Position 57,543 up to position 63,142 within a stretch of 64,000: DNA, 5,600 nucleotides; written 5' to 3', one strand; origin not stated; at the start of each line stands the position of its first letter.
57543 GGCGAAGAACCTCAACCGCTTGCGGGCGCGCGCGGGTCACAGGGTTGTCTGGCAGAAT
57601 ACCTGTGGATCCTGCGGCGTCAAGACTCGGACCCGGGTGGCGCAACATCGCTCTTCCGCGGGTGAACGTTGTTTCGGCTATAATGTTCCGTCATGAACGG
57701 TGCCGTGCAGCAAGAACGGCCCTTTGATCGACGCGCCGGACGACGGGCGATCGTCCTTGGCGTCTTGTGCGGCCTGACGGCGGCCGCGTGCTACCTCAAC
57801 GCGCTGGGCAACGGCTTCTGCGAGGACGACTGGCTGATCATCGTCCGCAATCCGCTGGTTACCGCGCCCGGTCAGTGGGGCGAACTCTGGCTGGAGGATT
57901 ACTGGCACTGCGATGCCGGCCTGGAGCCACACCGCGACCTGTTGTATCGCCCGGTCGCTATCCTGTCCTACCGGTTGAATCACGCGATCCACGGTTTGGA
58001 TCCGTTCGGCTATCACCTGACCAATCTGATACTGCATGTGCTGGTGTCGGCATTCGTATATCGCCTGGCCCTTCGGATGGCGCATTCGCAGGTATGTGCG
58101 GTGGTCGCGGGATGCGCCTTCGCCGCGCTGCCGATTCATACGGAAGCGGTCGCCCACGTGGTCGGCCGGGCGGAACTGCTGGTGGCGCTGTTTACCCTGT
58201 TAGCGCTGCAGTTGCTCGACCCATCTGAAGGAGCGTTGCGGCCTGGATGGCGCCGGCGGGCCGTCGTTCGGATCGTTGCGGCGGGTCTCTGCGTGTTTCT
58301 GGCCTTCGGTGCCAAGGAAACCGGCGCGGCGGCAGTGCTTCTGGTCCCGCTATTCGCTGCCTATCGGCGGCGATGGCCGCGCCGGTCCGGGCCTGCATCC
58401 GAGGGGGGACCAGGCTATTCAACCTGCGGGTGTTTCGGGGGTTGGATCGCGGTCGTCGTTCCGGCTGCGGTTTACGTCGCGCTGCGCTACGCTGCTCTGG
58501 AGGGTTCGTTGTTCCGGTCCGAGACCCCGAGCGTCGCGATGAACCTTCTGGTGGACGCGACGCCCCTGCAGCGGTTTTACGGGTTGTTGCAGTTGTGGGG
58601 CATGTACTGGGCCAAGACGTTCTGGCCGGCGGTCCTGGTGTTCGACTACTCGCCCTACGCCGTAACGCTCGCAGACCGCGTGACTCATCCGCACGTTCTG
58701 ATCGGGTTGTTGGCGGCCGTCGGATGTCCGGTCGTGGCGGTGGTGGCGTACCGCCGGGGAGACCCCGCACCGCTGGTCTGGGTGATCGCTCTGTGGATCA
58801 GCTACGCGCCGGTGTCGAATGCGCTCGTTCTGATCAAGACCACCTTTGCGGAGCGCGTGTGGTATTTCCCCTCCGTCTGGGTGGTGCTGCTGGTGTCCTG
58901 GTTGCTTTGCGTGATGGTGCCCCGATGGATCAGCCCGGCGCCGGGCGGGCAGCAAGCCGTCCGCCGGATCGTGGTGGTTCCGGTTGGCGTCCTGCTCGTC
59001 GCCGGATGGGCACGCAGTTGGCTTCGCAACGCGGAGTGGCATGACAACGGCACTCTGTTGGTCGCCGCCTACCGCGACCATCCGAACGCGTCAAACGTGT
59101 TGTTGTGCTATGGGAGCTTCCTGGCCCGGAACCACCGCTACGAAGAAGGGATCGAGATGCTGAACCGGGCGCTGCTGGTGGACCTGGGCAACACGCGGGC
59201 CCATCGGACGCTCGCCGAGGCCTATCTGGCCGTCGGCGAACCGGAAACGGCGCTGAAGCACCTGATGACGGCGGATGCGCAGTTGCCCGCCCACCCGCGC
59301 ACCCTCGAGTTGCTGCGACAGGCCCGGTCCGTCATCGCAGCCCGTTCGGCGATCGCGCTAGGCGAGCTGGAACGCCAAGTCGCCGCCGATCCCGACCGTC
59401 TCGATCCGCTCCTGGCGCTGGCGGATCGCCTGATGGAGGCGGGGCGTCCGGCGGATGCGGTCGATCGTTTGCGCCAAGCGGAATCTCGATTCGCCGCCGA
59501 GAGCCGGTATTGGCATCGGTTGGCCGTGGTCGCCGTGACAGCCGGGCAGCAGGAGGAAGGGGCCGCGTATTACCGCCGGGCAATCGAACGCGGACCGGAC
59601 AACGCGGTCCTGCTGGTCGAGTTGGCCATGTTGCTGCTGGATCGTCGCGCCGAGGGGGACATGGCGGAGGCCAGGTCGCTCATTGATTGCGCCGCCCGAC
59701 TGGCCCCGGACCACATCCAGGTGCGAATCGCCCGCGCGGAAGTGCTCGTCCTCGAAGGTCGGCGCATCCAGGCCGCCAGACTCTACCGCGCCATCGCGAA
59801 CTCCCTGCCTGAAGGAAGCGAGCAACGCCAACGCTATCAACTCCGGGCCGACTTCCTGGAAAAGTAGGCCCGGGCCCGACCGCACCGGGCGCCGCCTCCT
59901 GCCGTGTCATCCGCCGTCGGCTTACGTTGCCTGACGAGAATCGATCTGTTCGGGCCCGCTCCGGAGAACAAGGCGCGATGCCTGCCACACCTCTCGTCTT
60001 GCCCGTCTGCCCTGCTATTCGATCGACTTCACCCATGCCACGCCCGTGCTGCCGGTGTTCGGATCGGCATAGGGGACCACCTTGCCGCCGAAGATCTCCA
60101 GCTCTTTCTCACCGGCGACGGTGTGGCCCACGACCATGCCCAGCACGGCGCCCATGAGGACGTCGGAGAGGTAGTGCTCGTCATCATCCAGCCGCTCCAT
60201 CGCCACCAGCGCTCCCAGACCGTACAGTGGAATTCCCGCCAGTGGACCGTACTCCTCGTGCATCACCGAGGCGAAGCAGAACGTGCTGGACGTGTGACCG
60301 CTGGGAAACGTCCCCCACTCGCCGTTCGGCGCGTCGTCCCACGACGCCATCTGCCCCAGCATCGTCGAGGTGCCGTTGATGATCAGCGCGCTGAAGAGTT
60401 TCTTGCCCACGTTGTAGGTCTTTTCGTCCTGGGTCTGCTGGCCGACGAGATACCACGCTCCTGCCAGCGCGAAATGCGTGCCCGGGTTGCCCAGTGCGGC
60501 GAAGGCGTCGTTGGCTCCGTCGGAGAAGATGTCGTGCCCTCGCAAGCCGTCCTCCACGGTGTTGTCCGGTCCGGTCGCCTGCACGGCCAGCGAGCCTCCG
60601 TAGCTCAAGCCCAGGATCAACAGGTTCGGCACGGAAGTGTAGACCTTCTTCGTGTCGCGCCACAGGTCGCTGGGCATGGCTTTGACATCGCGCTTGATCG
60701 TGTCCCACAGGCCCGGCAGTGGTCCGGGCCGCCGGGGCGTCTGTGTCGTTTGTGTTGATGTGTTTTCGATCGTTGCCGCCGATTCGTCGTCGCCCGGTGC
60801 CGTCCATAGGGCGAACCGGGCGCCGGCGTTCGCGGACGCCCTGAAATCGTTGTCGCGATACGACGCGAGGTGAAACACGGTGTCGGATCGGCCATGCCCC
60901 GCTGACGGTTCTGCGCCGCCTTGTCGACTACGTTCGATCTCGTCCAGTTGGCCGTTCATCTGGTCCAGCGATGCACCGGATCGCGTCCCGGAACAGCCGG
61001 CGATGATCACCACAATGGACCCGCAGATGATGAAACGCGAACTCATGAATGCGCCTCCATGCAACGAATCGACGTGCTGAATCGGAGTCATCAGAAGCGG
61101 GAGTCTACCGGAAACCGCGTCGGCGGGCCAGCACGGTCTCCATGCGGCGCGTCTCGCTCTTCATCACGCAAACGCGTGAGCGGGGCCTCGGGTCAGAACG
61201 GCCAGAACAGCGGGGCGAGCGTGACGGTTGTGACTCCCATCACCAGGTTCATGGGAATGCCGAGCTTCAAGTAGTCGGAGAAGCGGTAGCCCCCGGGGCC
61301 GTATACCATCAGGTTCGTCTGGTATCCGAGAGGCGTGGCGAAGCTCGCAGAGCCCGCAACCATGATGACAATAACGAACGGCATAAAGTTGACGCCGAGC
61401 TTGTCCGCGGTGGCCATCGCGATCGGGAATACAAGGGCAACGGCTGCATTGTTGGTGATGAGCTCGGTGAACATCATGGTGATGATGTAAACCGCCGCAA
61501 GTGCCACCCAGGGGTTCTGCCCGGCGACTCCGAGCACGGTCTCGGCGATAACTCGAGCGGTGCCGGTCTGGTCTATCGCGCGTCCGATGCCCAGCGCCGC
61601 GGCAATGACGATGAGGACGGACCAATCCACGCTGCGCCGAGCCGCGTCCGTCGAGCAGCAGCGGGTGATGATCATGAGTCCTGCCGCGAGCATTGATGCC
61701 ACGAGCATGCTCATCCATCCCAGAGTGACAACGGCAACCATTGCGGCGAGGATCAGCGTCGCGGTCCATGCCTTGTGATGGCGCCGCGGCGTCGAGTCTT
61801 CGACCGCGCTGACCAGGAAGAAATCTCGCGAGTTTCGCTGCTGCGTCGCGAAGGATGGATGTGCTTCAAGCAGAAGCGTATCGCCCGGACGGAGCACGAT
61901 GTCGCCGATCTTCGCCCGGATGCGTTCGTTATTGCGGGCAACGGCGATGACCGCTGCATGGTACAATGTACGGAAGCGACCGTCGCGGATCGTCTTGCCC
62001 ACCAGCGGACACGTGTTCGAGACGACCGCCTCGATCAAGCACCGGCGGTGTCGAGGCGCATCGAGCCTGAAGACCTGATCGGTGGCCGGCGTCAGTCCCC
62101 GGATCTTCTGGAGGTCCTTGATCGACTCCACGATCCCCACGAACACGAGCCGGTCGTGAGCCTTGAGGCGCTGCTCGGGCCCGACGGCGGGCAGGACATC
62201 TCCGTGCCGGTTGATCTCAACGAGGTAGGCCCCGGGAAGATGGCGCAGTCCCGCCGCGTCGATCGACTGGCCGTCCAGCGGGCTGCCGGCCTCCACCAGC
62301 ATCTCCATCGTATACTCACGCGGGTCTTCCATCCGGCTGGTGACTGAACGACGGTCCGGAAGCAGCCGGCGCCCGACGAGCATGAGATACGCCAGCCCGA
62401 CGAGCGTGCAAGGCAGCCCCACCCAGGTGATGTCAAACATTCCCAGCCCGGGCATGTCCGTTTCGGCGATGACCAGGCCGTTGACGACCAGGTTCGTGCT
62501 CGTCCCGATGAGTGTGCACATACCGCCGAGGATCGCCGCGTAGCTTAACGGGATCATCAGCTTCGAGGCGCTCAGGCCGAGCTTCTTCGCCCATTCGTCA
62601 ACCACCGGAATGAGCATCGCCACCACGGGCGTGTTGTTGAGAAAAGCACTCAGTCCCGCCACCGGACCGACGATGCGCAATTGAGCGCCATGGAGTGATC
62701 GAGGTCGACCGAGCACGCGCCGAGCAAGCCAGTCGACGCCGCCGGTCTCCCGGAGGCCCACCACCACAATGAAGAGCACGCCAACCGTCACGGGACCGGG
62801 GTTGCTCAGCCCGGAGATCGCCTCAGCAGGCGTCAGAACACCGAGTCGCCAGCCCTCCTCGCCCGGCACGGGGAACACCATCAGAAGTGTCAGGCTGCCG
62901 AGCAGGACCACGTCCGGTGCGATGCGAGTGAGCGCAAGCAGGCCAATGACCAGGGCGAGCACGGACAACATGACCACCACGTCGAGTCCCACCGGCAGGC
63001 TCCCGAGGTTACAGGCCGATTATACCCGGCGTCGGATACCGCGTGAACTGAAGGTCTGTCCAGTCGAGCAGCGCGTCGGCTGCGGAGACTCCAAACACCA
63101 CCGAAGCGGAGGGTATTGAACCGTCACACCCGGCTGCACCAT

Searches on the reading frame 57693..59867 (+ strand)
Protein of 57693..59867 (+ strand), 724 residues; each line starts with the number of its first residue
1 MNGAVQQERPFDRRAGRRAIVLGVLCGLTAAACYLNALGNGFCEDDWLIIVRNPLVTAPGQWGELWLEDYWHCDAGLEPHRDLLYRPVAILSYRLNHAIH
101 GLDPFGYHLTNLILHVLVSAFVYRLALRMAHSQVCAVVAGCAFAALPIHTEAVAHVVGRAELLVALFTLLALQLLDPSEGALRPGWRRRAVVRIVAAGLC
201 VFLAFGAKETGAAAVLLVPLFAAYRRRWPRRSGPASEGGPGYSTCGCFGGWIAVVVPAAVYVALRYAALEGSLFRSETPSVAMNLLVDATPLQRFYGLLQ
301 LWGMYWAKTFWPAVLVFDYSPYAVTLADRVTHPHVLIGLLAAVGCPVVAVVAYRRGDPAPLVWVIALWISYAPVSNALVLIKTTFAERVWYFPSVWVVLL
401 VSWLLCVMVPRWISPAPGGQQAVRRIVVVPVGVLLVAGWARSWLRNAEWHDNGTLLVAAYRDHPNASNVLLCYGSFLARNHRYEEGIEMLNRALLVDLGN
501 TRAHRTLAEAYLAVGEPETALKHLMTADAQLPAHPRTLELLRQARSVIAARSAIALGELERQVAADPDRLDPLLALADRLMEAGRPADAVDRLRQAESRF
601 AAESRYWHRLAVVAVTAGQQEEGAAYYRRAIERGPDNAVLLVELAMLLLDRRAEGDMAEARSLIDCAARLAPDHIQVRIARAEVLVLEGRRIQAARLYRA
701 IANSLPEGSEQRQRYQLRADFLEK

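Call 67: search_protein_families(library=pfam, proteins=[window:57693-59867:+], max_evalue=0.00001)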
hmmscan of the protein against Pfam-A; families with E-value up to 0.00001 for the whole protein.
window:57693-59867:+ (724 aa): 9 families
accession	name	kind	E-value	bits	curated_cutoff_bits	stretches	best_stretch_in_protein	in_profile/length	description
PF14559.12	TPR_19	-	9.1e-15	55.2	25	0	479-543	3-67/68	Tetratricopeptide repeat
PF13428.12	TPR_14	-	4.4e-14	52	23.5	0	606-645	3-42/44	Tetratricopeptide repeat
PF07719.23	TPR_2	-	1.2e-09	38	27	0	605-637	2-34/34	Tetratricopeptide repeat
PF13432.12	TPR_16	-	2e-09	38.2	32.7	1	574-638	1-65/65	Tetratricopeptide repeat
PF23914.1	TPR_CcmH_CycH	-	4.4e-09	36.8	42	0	603-711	49-157/158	Cytochrome c-type biogenesis protein H TPR domain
PF13431.12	TPR_17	-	1.1e-08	35.1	24.4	0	626-659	1-31/34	Tetratricopeptide repeat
PF13424.12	TPR_12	-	2.8e-07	31.1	30.1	0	468-525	4-69/77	Tetratricopeptide repeat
PF14561.12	TPR_20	-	1.2e-06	29.2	25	0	552-630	4-84/90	Tetratricopeptide repeat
PF00515.34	TPR_1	-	9.8e-06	25.6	27.8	0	605-637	2-34/34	Tetratricopeptide repeat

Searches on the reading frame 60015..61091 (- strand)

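Call 67: search_protein_families(library=pfam, proteins=[window:60015-61091:-], max_evalue=0.00001)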
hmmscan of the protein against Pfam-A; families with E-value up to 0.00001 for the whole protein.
window:60015-61091:- (358 aa): 1 family
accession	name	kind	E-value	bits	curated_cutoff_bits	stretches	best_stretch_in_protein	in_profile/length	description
PF01569.27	PAP2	-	1.6e-11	44.5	27.2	1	254-323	47-119/130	PAP2 superfamily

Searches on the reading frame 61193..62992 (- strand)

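Call 67: search_protein_families(library=pfam, proteins=[window:61193-62992:-], max_evalue=0.00001)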
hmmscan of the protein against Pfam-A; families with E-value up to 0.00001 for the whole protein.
window:61193-62992:- (599 aa): 4 families
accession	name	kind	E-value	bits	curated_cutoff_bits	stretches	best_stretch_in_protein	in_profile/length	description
PF03600.22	CitMHS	-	2e-73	247.8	31.9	1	18-545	3-335/336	Citrate transporter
PF02080.26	TrkA_C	-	4.2e-23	81.5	27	2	319-379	1-60/71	TrkA-C domain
PF00939.25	Na_sulph_symp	-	4.4e-10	39.6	27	1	433-598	297-467/472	Sodium:sulfate symporter transmembrane region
PF06808.19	DctM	-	1.2e-06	28.1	23.8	1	412-554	233-369/413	Tripartite ATP-independent periplasmic transporter, DctM component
